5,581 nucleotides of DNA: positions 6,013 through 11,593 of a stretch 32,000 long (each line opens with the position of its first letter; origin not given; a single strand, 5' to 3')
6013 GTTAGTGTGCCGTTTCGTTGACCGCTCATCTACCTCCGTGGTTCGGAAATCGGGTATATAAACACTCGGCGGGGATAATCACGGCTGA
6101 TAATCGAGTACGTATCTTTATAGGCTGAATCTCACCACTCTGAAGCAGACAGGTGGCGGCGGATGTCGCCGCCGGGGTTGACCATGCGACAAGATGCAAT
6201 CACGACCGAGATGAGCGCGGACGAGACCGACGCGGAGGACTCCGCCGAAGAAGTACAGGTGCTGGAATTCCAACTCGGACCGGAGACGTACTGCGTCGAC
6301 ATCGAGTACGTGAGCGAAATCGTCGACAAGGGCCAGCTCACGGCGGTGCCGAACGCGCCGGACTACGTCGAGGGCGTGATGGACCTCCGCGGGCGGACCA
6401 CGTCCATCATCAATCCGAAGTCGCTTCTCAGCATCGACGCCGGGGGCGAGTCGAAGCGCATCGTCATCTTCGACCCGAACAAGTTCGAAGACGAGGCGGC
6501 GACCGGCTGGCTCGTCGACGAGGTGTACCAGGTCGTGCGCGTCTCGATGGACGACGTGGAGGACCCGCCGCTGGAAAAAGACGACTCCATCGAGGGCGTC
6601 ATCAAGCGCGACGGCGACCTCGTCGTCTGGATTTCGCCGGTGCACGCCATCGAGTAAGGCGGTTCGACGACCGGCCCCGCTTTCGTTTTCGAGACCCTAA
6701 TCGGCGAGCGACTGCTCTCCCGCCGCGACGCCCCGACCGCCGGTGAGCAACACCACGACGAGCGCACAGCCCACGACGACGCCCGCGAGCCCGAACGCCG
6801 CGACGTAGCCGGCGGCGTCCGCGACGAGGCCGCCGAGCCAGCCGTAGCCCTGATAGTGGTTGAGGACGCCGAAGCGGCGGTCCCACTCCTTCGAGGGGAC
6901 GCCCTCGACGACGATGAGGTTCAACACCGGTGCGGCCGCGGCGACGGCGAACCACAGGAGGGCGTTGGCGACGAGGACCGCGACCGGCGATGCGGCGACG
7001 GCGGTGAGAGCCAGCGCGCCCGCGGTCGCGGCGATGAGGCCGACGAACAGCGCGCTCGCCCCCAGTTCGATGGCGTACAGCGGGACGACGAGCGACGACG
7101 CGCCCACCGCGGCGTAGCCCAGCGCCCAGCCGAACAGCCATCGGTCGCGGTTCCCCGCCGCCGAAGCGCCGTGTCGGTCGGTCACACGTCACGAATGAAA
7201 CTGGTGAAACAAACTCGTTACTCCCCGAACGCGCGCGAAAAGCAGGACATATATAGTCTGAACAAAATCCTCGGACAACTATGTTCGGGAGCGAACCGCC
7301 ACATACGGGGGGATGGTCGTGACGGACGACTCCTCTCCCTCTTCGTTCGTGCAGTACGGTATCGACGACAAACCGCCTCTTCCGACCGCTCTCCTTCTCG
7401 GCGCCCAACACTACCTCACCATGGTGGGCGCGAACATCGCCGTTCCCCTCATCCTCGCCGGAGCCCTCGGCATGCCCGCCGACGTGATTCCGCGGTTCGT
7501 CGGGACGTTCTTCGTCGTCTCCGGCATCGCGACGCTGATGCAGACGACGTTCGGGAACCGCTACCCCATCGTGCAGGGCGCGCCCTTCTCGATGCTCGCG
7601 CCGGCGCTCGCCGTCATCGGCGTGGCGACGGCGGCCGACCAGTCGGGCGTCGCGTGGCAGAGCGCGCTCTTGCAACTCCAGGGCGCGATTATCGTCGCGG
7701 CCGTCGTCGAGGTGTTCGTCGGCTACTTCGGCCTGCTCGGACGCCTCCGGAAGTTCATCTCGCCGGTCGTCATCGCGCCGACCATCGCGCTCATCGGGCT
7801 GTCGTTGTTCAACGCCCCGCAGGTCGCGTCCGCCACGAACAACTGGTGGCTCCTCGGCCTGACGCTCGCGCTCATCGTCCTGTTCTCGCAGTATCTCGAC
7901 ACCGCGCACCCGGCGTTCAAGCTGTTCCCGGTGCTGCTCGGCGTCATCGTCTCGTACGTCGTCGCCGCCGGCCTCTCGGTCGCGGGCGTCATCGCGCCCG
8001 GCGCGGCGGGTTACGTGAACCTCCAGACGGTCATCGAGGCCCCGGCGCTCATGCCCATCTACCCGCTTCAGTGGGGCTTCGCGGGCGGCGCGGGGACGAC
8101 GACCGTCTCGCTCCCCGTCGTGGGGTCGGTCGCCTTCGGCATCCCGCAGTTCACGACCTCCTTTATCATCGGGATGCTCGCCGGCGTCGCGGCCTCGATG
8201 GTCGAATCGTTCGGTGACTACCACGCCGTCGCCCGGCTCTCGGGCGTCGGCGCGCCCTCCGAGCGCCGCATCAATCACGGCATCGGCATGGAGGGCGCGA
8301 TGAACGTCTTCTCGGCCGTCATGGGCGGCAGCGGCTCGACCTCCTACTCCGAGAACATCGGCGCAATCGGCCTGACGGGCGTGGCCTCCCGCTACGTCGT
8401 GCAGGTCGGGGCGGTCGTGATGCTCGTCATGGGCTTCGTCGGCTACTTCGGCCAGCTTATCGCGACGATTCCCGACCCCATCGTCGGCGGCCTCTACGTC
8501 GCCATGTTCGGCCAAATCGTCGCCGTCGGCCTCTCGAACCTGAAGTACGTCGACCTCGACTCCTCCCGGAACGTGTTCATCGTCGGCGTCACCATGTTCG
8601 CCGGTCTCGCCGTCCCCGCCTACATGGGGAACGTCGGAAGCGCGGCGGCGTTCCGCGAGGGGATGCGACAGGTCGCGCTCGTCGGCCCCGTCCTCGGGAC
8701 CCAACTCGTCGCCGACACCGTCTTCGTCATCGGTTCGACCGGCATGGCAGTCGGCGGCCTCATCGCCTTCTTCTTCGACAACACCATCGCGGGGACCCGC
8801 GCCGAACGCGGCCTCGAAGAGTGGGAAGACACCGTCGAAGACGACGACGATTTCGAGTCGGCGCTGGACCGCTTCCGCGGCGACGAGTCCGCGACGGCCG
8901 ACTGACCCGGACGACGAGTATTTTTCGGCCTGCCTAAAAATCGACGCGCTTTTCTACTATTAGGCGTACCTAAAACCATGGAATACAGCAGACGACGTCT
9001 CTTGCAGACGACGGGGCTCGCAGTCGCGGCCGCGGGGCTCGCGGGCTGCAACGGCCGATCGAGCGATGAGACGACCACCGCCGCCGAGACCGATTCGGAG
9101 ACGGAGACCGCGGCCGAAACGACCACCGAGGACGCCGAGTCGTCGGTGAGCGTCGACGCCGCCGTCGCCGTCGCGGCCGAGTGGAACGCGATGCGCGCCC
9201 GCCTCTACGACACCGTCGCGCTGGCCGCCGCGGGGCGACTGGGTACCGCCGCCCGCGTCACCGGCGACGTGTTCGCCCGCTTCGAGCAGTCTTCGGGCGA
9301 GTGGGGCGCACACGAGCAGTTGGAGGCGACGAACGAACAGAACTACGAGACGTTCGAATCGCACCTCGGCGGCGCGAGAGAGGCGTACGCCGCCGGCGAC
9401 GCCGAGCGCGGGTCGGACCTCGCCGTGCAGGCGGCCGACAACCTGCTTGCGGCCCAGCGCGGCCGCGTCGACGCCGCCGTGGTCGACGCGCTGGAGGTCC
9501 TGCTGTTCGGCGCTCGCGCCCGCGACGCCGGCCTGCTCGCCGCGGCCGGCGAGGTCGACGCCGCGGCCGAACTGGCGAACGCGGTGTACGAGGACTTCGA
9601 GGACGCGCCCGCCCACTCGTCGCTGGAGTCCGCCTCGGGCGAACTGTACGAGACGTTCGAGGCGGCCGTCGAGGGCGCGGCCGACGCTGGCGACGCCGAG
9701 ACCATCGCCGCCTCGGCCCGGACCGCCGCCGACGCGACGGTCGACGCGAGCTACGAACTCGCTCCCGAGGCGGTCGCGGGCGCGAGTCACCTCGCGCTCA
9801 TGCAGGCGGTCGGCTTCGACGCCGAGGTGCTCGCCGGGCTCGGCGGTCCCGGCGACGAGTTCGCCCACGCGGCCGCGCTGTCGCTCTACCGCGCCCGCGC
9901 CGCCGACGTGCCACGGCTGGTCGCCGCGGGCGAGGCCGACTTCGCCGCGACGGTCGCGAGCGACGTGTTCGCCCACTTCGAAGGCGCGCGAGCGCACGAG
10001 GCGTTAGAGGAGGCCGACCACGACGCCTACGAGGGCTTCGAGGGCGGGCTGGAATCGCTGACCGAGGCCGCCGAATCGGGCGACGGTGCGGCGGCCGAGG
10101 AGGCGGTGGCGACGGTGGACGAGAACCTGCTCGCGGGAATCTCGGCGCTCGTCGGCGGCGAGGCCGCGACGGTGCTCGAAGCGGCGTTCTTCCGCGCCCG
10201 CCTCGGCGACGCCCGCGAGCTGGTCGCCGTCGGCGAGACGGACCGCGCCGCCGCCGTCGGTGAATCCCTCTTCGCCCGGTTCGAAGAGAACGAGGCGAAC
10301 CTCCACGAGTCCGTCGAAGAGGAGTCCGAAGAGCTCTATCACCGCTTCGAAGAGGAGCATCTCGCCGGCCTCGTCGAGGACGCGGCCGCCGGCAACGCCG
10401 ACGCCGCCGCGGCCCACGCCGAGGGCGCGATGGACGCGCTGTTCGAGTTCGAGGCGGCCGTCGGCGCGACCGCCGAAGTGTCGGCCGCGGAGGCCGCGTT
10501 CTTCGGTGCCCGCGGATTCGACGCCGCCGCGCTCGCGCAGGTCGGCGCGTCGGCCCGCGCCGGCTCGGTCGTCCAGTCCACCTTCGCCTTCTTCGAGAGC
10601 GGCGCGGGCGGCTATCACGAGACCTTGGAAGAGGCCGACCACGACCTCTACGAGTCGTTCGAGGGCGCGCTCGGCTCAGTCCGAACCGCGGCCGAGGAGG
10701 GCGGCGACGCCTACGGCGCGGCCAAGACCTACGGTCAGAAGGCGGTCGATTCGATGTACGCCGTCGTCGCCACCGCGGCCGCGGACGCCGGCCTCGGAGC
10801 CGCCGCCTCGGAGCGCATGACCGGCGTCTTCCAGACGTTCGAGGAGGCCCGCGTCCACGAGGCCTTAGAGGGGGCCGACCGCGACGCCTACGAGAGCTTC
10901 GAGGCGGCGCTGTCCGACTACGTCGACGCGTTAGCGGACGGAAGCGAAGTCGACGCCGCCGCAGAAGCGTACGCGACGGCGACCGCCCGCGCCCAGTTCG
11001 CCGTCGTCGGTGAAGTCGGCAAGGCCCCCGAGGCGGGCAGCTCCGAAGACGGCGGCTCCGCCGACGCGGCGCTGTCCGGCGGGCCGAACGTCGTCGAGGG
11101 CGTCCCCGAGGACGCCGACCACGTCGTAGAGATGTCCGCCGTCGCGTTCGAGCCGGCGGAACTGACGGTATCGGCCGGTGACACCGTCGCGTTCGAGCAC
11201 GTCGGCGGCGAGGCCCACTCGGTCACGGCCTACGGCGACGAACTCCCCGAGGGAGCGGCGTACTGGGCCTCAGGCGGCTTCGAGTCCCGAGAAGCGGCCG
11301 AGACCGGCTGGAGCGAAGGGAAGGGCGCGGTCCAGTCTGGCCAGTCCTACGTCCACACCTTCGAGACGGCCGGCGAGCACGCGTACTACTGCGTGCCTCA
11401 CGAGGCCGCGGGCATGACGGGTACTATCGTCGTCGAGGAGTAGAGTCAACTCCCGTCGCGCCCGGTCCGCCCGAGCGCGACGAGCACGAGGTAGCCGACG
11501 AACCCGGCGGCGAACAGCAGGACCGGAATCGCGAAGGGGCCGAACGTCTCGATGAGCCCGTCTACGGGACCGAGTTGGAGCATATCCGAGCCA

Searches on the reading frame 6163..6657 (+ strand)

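Call 11: search_protein_families(library=pfam, proteins=[window:6163-6657:+], max_evalue=0.001)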
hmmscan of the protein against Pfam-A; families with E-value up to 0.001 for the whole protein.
window:6163-6657:+ (164 aa): 1 family
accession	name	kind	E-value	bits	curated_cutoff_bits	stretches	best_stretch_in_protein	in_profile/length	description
PF01584.24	CheW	-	9.4e-25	87.3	23.5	1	32-159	1-130/138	CheW-like domain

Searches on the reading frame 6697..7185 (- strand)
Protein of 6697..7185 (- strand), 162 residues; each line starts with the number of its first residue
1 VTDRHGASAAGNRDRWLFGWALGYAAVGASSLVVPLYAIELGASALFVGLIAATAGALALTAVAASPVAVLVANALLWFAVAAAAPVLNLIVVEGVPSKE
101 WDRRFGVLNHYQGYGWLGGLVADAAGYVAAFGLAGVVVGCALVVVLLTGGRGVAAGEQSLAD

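Call 11: search_protein_families(library=pfam, proteins=[window:6697-7185:-], max_evalue=0.001)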
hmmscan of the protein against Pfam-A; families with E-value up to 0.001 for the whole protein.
window:6697-7185:- (162 aa): 0 families

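Call 36: search_protein_families(library=pfam, proteins=[window:6697-7185:-], max_evalue=1)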
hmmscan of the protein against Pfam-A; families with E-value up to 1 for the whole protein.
window:6697-7185:- (162 aa): 1 family
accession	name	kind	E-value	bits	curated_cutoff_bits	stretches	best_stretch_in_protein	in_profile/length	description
PF07690.21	MFS_1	-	0.022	14.1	33.4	1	18-147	34-172/347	Major Facilitator Superfamily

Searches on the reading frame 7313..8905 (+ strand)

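Call 11: search_protein_families(library=pfam, proteins=[window:7313-8905:+], max_evalue=0.001)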
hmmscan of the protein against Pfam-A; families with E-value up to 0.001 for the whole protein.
window:7313-8905:+ (530 aa): 1 family
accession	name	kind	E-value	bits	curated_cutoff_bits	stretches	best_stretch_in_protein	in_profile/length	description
PF00860.26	Xan_ur_permease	-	4.9e-67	226.8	27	1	26-437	3-386/389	Permease family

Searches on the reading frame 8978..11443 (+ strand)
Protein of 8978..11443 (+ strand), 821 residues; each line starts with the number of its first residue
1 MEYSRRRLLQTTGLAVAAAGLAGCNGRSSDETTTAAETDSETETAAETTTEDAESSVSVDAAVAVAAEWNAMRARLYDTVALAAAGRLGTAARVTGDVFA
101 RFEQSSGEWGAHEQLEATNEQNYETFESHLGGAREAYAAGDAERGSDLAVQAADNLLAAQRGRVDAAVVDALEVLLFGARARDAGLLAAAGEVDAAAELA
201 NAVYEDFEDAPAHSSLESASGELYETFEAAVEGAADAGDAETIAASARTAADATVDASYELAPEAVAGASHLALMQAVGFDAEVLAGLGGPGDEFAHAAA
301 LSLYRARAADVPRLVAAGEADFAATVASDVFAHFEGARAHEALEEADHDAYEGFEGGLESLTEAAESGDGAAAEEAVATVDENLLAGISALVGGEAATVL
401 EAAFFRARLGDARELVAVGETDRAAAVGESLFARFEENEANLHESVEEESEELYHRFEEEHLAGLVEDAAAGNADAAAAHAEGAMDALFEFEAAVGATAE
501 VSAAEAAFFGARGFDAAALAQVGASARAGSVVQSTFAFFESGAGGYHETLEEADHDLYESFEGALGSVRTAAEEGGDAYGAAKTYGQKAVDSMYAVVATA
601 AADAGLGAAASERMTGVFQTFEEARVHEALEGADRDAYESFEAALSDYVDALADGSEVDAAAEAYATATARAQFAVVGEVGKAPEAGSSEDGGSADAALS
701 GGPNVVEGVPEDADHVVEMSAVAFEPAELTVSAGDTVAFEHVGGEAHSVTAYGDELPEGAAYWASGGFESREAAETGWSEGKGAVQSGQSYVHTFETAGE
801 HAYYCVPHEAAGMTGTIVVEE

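Call 11: search_protein_families(library=pfam, proteins=[window:8978-11443:+], max_evalue=0.001)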
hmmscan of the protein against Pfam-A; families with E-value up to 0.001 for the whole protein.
window:8978-11443:+ (821 aa): 2 families
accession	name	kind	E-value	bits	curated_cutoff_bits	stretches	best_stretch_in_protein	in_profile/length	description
PF16502.10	DUF5059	-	8.8e-285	946.8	25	1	64-684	1-619/619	Domain of unknown function (DUF5059)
PF00127.26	Copper-bind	-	9.4e-15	55.3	21.2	1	717-820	7-99/99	Copper binding proteins, plastocyanin/azurin family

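Call 73: search_solved_structures(query=window:8978-11443:+, max_evalue=0.01)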
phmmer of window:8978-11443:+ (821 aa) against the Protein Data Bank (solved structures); distinct sequences matched with E-value up to 0.01: 38.
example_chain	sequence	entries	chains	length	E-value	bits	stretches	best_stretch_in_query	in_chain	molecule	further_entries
9pcy_A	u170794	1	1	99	2.6e-08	36.4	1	721-819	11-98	PLASTOCYANIN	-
6yez_P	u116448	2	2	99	1.2e-07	34.3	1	721-819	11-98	Plastocyanin, chloroplastic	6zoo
2plt_A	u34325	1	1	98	1.2e-07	34.2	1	719-820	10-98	PLASTOCYANIN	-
1b3i_A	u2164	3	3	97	3.3e-07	32.8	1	721-820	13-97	PROTEIN (PLASTOCYANIN) | Plastocyanin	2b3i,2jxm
7zqe_M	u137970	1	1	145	4.9e-07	32.2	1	718-820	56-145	Plastocyanin, chloroplastic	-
1plc_A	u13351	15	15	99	5.6e-07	32.1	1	720-819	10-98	PLASTOCYANIN | Plastocyanin A | Plastocyanin A, chloroplastic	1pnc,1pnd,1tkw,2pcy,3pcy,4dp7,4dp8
1ag6_A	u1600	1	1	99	6.2e-07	31.9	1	721-819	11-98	PLASTOCYANIN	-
1ylb_B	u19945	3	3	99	7.4e-07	31.6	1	721-819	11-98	Plastocyanin, chloroplast | PLASTOCYANIN | Plastocyanin, chloroplastic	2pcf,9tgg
1m9w_A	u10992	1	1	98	9.5e-07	31.3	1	720-820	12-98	plastocyanin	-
4dp0_X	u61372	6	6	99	1.1e-06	31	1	720-819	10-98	Plastocyanin B, chloroplastic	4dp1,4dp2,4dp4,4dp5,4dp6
1oow_A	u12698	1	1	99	1.3e-06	30.8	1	721-819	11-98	Plastocyanin, chloroplast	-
1j5c_A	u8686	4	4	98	1.6e-06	30.5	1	720-820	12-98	PLASTOCYANIN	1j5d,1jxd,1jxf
1pcs_A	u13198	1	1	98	1.8e-06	30.4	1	720-820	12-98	PLASTOCYANIN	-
1kdi_A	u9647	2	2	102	2.2e-06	30.1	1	720-819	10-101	PLASTOCYANIN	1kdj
2bz7_A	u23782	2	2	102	3e-06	29.7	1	720-819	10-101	PLASTOCYANIN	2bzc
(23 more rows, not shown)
